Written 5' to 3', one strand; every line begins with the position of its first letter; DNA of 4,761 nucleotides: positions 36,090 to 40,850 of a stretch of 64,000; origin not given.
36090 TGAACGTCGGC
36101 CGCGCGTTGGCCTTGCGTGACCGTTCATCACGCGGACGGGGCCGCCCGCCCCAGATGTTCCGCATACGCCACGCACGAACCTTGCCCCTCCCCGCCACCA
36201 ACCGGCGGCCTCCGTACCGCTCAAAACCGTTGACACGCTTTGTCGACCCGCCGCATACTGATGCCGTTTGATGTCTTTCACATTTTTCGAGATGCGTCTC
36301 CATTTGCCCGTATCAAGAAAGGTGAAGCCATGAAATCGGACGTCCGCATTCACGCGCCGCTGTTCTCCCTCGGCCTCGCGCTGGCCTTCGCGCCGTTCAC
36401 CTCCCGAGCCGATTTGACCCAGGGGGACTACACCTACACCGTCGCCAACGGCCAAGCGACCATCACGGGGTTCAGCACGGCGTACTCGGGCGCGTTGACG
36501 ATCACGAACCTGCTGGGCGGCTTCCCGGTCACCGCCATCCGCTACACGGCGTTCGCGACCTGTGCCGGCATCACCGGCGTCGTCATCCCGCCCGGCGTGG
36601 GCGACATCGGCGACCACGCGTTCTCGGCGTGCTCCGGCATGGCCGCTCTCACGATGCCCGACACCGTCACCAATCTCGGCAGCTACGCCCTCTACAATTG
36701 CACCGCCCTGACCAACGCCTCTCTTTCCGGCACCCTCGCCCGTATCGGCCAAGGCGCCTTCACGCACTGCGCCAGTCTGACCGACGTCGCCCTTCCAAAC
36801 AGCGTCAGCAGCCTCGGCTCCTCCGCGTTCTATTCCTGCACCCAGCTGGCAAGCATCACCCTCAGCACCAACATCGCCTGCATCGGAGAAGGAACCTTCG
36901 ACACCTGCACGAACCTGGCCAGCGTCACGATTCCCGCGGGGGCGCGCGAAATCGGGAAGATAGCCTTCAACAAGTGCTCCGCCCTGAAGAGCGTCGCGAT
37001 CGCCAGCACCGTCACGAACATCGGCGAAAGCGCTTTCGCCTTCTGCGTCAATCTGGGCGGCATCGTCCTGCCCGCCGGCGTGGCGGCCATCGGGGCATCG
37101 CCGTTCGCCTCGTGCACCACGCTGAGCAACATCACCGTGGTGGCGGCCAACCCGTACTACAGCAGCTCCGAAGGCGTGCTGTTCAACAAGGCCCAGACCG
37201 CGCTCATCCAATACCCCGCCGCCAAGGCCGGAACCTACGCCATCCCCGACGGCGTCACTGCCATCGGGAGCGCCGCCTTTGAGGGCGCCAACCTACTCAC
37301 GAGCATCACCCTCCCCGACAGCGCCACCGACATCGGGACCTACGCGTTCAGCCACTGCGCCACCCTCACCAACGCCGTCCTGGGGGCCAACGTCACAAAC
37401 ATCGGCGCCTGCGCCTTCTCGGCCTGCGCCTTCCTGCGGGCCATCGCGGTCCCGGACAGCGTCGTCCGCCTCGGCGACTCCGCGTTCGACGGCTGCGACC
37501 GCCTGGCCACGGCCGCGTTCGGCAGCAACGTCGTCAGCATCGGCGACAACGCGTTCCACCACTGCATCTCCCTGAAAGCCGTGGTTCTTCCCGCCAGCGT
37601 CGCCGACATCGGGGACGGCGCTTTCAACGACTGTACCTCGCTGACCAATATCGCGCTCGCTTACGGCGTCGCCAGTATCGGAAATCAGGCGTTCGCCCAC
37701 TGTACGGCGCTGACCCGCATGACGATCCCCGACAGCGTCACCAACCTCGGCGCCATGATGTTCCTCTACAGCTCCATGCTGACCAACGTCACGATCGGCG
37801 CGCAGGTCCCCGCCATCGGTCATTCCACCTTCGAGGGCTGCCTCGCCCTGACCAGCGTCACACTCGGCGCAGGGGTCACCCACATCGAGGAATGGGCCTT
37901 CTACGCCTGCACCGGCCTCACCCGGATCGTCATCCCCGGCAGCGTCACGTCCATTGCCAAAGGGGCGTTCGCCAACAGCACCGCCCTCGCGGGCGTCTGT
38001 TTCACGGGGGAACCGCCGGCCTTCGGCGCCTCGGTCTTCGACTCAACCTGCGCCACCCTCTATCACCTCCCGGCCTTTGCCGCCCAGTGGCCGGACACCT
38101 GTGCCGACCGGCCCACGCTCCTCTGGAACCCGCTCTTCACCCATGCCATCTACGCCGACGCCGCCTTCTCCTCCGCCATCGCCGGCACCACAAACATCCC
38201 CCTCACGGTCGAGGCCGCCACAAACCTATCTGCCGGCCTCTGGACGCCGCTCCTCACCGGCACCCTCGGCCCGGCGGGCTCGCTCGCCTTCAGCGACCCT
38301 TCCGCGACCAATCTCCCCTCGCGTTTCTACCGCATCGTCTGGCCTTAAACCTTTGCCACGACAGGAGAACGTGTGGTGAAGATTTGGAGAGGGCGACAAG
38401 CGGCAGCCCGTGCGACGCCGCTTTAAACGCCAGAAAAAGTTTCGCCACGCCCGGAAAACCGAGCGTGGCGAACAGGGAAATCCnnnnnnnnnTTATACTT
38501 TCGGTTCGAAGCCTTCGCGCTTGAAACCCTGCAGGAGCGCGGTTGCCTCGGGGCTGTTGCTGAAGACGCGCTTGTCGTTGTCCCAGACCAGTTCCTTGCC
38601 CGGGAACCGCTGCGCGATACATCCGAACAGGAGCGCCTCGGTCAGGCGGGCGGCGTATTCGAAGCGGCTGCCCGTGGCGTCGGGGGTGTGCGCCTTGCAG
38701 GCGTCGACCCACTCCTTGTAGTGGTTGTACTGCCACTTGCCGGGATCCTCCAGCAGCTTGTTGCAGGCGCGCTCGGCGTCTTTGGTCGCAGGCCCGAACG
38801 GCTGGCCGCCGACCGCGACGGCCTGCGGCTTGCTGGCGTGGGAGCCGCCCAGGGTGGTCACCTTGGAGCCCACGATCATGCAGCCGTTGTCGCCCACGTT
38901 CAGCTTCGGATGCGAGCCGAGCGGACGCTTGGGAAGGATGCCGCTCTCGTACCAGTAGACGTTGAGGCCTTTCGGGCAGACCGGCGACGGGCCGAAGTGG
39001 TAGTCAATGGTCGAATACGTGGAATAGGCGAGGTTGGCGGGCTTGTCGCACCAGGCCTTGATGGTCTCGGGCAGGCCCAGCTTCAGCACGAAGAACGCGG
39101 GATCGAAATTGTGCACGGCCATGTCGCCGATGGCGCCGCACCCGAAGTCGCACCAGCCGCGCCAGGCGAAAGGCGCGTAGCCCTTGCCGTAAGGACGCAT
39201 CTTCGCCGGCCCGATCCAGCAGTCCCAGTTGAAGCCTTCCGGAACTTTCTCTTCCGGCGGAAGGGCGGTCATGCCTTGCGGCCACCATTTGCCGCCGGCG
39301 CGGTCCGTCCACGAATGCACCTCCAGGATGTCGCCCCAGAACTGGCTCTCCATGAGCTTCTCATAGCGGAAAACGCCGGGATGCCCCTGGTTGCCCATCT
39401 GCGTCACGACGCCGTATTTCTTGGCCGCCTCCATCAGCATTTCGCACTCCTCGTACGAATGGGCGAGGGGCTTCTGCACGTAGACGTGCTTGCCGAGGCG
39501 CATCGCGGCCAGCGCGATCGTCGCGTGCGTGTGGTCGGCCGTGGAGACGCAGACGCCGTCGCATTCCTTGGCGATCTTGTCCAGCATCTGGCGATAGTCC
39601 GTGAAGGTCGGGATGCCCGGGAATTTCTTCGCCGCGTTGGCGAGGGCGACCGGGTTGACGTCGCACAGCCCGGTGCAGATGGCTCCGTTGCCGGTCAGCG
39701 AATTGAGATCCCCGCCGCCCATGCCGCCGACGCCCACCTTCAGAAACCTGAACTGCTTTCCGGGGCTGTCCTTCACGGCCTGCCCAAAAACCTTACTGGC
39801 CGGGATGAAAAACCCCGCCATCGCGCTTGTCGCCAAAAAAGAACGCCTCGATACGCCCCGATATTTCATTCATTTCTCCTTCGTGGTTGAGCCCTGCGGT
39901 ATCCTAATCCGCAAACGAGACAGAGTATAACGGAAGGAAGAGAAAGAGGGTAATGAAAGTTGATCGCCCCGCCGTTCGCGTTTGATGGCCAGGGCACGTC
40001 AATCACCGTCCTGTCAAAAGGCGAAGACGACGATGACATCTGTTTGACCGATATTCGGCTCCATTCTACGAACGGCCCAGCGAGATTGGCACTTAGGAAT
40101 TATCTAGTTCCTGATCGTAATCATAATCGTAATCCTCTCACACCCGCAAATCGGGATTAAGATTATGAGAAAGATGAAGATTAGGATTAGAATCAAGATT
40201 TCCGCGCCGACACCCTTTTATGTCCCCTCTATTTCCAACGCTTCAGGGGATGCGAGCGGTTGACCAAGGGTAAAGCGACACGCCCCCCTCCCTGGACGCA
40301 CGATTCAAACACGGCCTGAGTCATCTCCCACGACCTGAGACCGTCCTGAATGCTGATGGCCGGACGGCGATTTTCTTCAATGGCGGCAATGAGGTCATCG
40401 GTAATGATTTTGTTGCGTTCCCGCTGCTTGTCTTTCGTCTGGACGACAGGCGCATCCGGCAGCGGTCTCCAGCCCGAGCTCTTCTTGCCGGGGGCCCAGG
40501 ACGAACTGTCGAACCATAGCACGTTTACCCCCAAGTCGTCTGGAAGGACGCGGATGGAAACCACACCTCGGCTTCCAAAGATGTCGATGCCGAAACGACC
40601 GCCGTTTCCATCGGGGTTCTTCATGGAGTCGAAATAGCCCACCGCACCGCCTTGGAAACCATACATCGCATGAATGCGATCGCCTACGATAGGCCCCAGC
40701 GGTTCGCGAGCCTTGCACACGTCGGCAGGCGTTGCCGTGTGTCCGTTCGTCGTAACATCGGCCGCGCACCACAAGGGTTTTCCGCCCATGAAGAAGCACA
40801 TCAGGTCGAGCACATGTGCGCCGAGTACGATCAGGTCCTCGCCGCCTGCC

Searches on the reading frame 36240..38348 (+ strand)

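Call 12: search_protein_families(library=pfam, proteins=[window:36240-38348:+], max_evalue=0.001)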
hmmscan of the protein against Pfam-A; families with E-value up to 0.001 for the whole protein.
window:36240-38348:+ (702 aa): 2 families
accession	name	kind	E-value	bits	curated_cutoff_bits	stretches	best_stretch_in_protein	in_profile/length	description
PF13306.12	LRR_5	-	8.1e-123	404.4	27.7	5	98-226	1-126/127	BspA type Leucine rich repeat region (6 copies)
PF13855.12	LRR_8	-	3.4e-09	36.8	27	0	187-228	11-53/61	Leucine rich repeat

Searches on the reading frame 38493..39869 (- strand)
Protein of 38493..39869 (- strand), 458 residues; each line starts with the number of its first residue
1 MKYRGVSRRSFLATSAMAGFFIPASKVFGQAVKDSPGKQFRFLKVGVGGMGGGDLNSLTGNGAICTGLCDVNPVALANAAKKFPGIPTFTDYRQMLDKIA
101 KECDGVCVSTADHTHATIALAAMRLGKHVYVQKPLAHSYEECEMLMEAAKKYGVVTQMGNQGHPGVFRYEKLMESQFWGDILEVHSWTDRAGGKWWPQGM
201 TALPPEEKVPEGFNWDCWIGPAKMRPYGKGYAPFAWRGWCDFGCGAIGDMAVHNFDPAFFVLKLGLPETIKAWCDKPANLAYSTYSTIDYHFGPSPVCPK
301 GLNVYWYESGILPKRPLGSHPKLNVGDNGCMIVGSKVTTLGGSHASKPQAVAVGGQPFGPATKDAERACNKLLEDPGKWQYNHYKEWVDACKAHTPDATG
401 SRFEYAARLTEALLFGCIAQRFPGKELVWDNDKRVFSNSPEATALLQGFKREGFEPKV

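Call 12: search_protein_families(library=pfam, proteins=[window:38493-39869:-], max_evalue=0.001)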
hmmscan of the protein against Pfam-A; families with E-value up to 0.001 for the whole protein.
window:38493-39869:- (458 aa): 2 families
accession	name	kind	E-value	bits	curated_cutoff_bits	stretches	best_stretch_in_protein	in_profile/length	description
PF01408.29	GFO_IDH_MocA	-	3.1e-18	67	24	1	40-159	1-119/120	Oxidoreductase family, NAD-binding Rossmann fold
PF19051.5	GFO_IDH_MocA_C2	-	5.9e-14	52.6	23.3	1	171-292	10-133/254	Oxidoreductase family, C-terminal alpha/beta domain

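Call 13: find_encoding_contigs(protein=window:38493-39869:-, flank=3000, max_places=10)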
Protein window:38493-39869:- (458 aa): no gene with exactly this product is on record in the collection.

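Call 14: find_related_loci(query=window:38493-39869:-, collection=genome_contigs, flank=4000)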
Query window:38493-39869:- (458 aa) in genome_contigs; peptide patterns used: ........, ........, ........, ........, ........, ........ (x = any residue, [..] = any of these).
187 stretches matched a pattern; 21 encode a relative of the query (tblastn E <= 1e-3); 21 distinct loci.
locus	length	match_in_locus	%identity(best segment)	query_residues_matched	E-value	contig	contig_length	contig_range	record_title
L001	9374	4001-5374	98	1-458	0e+0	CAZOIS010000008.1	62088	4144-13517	MAG TPA_asm: uncultured Lentisphaeraceae bacterium isolate SRP220891_co1_81 genome assembly, contig: NODE_856_length_620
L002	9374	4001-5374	94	1-458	0e+0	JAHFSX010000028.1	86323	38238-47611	MAG: Verrucomicrobia bacterium isolate nzgw607 NODE_141_length_86324_cov_5.578727, whole genome shotgun sequence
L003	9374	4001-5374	93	1-458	0e+0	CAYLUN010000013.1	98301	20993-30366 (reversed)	MAG TPA_asm: uncultured Lentisphaeraceae bacterium isolate SRP272421_co4_436 genome assembly, contig: NODE_218_length_98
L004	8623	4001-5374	93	1-458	0e+0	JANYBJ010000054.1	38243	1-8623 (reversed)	MAG: bacterium isolate GL140_5_metabat_74_sub GL140_5_k141_3374704, whole genome shotgun sequence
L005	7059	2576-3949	93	1-458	0e+0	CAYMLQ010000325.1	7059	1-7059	MAG TPA_asm: uncultured Lentisphaeraceae bacterium isolate SRP272421_co3_474 genome assembly, contig: NODE_37077_length_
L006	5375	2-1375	92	1-458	0e+0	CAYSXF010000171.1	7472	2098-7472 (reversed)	MAG TPA_asm: uncultured Lentisphaeraceae bacterium isolate binchicken_co2_384 genome assembly, contig: NODE_9017_length_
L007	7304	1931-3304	92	1-458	0e+0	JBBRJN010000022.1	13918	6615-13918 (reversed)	MAG: Kiritimatiellia bacterium isolate Co_metawrap_2871 Cmw_2871_k141_13247738_length_13918_cov_9.0000, whole genome sho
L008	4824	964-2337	90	1-458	0e+0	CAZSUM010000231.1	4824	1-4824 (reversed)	MAG TPA_asm: uncultured Lentisphaeraceae bacterium isolate SRP192927_co3_868 genome assembly, contig: NODE_53047_length_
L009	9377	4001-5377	88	1-458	0e+0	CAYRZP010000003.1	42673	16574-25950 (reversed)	MAG TPA_asm: uncultured Lentisphaeraceae bacterium isolate binchicken_co154_749 genome assembly, contig: NODE_1068_lengt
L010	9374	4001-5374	91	1-458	0e+0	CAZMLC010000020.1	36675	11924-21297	MAG TPA_asm: uncultured Akkermansia sp. isolate SRP216815_co1_310 genome assembly, contig: NODE_1212_length_36675_cov_29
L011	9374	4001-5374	71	1-458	0e+0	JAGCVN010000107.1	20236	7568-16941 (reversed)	MAG: Kiritimatiellae bacterium isolate RGIG10161 Yak_Rumen-4__c1570756, whole genome shotgun sequence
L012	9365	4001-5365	70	1-458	0e+0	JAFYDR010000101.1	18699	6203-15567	MAG: Kiritimatiellae bacterium isolate RGIG6996 Sheep_Rumen.Co__c1367761, whole genome shotgun sequence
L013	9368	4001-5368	71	1-458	0e+0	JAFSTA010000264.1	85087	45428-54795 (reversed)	MAG: Kiritimatiellae bacterium isolate RGIG3447 Goat_Rumen.Co__c2712087, whole genome shotgun sequence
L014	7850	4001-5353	64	7-458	0e+0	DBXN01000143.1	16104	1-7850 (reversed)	MAG TPA_asm: Verrucomicrobia bacterium UBA1211 UBA1211_contig_207499, whole genome shotgun sequence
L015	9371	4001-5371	70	1-458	0e+0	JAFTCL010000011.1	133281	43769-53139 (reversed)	MAG: Kiritimatiellae bacterium isolate RGIG3692 Goat_Rumen.Co__c407354, whole genome shotgun sequence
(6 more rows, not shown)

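Call 40: search_protein_families(library=pfam, proteins=[L001:2558-3802:+], max_evalue=0.01)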
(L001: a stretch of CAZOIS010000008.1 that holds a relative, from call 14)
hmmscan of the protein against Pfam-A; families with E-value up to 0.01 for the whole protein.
L001:2558-3802:+ (414 aa): 1 family
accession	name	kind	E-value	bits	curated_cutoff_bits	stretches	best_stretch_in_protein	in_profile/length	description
PF13226.11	DUF4034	-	9.9e-06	25.6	21.3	1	78-165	57-144/274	Domain of unknown function (DUF4034)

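Call 70: search_solved_structures(query=window:38493-39869:-, max_evalue=0.00001)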
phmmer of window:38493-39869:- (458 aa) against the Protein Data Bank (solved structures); distinct sequences matched with E-value up to 0.00001: 34.
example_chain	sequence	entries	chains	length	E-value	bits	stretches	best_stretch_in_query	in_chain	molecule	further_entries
8tdf_A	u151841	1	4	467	1.5e-74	254.8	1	35-455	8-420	Dehydrogenase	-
8tdh_A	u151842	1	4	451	1.2e-73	251.8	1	41-455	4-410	Predicted dehydrogenases and related proteins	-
7xr9_A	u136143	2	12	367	4.9e-12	48.6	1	44-168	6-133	DgpA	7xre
6a3f_A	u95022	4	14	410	6.9e-12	48.1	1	68-182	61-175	Putative dehydrogenase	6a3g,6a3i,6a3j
4gqa_A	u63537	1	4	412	2.1e-10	43.2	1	77-159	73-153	NAD binding Oxidoreductase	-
4h3v_A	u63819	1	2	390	1.6e-09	40.3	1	68-152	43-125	Oxidoreductase domain protein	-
4fb5_A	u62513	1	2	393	1.9e-09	40.1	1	82-161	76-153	Probable oxidoreductase protein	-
3ec7_A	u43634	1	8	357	2.8e-09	39.5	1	44-185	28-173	Putative Dehydrogenase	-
1xea_A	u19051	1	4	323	2.9e-09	39.4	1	67-163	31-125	Oxidoreductase, Gfo/Idh/MocA family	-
3c1a_A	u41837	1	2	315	1e-08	37.7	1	40-158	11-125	Putative oxidoreductase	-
3dty_A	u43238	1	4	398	2.7e-08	36.3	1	64-186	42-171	Oxidoreductase, Gfo/Idh/MocA family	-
9m3d_B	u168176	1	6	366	3.1e-08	36.1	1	62-162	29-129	DgpA1 from W974-1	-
3e18_A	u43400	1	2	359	5e-08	35.4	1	38-153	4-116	oxidoreductase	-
6o15_A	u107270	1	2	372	2.3e-07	33.2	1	100-187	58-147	Uncharacterized oxidoreductase YjhC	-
3hnp_A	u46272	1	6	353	3.1e-07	32.8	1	85-189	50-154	Oxidoreductase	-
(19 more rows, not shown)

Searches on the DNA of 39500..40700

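Call 4: search_rna_families(source=window, start=39500, end=40700, threshold=evalue, max_evalue=10, show_alignments=3)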
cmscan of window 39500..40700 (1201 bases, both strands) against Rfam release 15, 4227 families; matches with E-value up to 10: 3.
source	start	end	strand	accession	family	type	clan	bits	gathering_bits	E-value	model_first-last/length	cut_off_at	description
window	40111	40186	+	RF03454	mir-1267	Gene; miRNA;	-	16.3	70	5.3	1-78/78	no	mir-1267 microRNA precursor family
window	39869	40035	+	RF02142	HOXA11-AS1_6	Gene; lncRNA;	-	15.2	50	1.3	1-179/179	no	HOXA11 antisense RNA 1 conserved region 6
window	40385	40409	+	RF01129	sR44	Gene; snRNA; snoRNA; CD-box;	-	11.7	45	6.5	1-55/55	no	Small nucleolar RNA sR44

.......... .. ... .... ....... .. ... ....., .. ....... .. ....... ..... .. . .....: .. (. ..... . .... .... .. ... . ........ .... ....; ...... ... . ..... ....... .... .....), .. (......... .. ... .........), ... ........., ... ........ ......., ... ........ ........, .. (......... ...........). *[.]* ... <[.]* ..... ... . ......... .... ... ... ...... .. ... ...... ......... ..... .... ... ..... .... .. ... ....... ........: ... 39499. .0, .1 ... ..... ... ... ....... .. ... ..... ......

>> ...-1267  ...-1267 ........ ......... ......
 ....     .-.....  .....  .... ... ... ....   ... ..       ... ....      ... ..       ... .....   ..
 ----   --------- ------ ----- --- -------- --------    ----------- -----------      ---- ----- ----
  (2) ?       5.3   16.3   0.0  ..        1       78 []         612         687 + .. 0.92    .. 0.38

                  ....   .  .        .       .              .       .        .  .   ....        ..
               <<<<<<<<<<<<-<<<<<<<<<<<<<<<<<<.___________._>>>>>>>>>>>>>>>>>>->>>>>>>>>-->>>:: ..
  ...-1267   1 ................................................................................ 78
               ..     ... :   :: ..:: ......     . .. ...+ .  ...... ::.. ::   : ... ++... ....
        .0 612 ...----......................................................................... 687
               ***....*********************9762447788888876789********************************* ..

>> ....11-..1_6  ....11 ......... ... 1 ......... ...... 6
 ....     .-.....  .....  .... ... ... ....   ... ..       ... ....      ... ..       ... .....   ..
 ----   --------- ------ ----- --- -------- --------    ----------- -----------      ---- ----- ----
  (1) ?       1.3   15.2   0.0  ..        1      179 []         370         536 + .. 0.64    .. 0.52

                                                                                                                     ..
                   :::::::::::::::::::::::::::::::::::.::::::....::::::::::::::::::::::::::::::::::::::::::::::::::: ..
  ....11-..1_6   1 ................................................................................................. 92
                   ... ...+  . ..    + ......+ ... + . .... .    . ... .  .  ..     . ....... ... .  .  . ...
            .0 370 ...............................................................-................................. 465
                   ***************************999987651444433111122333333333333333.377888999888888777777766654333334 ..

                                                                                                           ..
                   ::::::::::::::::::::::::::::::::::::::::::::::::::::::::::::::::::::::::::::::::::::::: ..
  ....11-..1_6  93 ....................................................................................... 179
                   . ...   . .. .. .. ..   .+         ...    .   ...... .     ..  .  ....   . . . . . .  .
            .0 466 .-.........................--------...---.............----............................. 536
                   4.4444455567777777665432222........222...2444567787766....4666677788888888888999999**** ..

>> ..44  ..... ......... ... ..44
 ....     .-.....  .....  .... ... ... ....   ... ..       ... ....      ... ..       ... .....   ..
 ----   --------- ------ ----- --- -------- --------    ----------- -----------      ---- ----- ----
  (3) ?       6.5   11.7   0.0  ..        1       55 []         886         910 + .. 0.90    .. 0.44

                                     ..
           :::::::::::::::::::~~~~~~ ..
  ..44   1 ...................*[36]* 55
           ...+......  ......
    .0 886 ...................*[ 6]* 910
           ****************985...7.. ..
